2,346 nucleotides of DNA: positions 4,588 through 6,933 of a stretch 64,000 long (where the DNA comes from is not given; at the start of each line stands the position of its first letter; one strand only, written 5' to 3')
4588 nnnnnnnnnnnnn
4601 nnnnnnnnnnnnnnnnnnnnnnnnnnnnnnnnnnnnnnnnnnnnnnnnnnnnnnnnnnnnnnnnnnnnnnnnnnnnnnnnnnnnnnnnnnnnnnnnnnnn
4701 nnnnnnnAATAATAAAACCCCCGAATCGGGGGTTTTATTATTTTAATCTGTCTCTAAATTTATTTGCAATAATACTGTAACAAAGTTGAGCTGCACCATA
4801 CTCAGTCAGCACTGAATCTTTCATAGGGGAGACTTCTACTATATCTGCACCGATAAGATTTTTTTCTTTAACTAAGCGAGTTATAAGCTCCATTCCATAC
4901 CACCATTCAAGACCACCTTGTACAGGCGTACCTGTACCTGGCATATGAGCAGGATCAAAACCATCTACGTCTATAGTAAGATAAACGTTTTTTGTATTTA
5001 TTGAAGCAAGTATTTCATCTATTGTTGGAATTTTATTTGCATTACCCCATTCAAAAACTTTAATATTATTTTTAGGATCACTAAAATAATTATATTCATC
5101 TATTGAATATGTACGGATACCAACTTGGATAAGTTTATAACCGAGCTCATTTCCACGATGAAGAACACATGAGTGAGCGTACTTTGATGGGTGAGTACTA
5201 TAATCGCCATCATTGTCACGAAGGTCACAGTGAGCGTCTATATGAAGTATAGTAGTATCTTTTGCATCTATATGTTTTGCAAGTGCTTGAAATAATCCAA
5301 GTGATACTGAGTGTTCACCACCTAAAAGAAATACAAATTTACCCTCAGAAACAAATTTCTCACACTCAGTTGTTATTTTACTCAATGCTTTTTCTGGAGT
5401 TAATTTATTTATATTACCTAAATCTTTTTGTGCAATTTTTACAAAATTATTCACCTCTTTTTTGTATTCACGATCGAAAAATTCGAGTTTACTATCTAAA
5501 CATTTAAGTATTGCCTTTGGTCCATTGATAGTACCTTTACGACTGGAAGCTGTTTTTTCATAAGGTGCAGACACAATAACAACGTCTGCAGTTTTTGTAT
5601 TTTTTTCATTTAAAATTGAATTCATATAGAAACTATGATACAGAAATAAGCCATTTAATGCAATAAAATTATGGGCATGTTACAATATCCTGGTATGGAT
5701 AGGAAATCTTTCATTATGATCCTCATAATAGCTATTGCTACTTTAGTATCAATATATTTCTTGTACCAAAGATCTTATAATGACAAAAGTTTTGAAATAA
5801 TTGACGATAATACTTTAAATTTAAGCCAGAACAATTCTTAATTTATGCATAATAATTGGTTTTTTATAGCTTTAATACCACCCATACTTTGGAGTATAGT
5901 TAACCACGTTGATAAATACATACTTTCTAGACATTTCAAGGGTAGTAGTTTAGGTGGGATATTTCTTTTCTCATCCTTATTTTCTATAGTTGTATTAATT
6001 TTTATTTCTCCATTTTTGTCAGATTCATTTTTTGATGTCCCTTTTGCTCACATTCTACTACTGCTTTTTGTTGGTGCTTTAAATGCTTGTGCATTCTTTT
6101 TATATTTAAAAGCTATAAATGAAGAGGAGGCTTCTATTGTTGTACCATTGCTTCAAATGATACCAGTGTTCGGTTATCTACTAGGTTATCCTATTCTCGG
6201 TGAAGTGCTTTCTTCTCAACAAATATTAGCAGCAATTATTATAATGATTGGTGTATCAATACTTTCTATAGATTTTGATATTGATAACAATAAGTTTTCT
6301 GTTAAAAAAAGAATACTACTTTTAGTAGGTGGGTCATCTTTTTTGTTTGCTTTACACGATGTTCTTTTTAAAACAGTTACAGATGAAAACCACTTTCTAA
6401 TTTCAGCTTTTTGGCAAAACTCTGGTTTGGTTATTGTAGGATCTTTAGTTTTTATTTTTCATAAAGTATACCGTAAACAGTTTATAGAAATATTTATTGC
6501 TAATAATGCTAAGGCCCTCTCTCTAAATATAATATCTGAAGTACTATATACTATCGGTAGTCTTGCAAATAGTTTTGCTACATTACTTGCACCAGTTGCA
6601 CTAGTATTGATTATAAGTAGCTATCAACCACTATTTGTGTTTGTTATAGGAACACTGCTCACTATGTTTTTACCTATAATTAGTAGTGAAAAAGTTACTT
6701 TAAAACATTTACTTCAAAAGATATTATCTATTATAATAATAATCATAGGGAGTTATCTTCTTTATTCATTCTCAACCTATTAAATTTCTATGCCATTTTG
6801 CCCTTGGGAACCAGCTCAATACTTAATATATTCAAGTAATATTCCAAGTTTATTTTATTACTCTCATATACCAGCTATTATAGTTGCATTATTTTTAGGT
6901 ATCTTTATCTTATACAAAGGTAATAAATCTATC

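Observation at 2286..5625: Compact polyamine module: arginine decarboxylase, DHS-like putative homospermidine synthase and agmatinase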

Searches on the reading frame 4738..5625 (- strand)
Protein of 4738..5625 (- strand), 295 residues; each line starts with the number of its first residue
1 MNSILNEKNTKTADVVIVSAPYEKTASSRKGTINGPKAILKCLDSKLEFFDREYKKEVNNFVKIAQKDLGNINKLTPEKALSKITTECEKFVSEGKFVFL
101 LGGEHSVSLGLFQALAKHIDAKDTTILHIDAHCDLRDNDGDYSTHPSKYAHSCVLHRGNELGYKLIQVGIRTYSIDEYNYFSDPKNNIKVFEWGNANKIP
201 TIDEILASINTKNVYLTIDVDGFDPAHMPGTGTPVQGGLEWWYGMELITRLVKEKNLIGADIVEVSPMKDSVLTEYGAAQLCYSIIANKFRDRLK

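Call 3: search_protein_families(library=pfam, proteins=[window:4738-5625:-], max_evalue=0.01)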
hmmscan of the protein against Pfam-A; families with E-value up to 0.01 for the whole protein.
window:4738-5625:- (295 aa): 1 family
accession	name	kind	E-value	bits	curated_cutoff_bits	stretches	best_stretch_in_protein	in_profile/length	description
PF00491.26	Arginase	-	2.2e-64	218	22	1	13-285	1-277/280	Arginase family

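Call 4: search_protein_families(library=ncbifam, proteins=[window:4738-5625:-], max_evalue=0.01)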
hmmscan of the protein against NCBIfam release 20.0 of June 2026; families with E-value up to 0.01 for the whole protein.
window:4738-5625:- (295 aa): 5 families
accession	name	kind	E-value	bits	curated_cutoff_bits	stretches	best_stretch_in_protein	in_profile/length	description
TIGR01230.1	agmatinase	equivalog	3.3e-65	220.5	174.3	1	7-286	7-273/275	agmatinase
NF002564.0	PRK02190.1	subfamily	6.4e-46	156.9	302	1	7-287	27-299/307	agmatinase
TIGR01227.1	hutG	equivalog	7e-33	114.2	229.15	1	7-286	29-306/307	formimidoylglutamase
TIGR01229.1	rocF_arginase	equivalog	2e-30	106.2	227.6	2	17-138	2-126/300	arginase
NF010347.0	PRK13775.1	equivalog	2.4e-10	40.2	381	1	68-271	97-308/331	formimidoylglutamase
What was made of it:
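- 4738..5625 (-): Arginase-fold ureohydrolase (agmatinase homolog), 295 aa. Step 3 (inferred): hydrolysis of both guanidino groups of G44G to give homospermidine and two urea. TIGR01230 scores 220.5 bits, above its cutoff of 174.3 (calls 3, 4).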

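Call 95: search_solved_structures(query=window:4738-5625:-, max_evalue=1e-20)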
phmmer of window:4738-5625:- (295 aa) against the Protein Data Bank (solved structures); distinct sequences matched with E-value up to 1e-20: 8.
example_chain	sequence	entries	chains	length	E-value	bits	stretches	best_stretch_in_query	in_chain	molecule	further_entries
3lhl_A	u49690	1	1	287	5e-29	104.5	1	66-272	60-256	Putative agmatinase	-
3pzl_A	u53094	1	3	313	8.9e-28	100.4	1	12-289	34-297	Agmatine ureohydrolase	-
7lol_A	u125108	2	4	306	4.4e-26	94.8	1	12-284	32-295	Agmatinase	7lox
7lba_A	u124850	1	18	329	5.7e-26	94.5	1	12-284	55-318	Agmatinase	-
7esr_A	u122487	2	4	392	1.4e-24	90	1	13-278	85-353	Probable agmatinase 2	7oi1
3nio_A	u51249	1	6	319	2.1e-24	89.4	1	13-284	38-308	Guanidinobutyrase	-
4dz4_A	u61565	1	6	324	8.7e-23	84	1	12-285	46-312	Agmatinase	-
1gq6_A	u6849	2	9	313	9.8e-21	77.3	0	11-271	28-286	PROCLAVAMINATE AMIDINO HYDROLASE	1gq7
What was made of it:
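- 4738..5625 (-): Solved relatives are agmatinases and guanidinobutyrase (call 95).
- Its nearest solved relatives are agmatinases (call 95).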

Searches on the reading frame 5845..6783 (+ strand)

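Call 3: search_protein_families(library=pfam, proteins=[window:5845-6783:+], max_evalue=0.01)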
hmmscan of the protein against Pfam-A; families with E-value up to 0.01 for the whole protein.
window:5845-6783:+ (312 aa): 1 family
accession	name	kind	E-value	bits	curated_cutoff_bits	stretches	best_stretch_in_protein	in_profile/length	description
PF00892.27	EamA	-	2e-13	51.2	28.2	1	5-141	3-134/135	EamA-like transporter family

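Call 4: search_protein_families(library=ncbifam, proteins=[window:5845-6783:+], max_evalue=0.01)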
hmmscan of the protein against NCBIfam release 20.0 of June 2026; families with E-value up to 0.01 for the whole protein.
window:5845-6783:+ (312 aa): 2 families
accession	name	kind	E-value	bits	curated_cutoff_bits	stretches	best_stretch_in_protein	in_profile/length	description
TIGR00950.1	2A78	equivalog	2.9e-07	30.2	230.2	1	57-202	40-174/264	carboxylate/amino acid/amine transporter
TIGR03340.1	phn_DUF6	hypoth_equivalog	0.0013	18.5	288.15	0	14-303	6-278/281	phosphonate utilization associated putative membrane protein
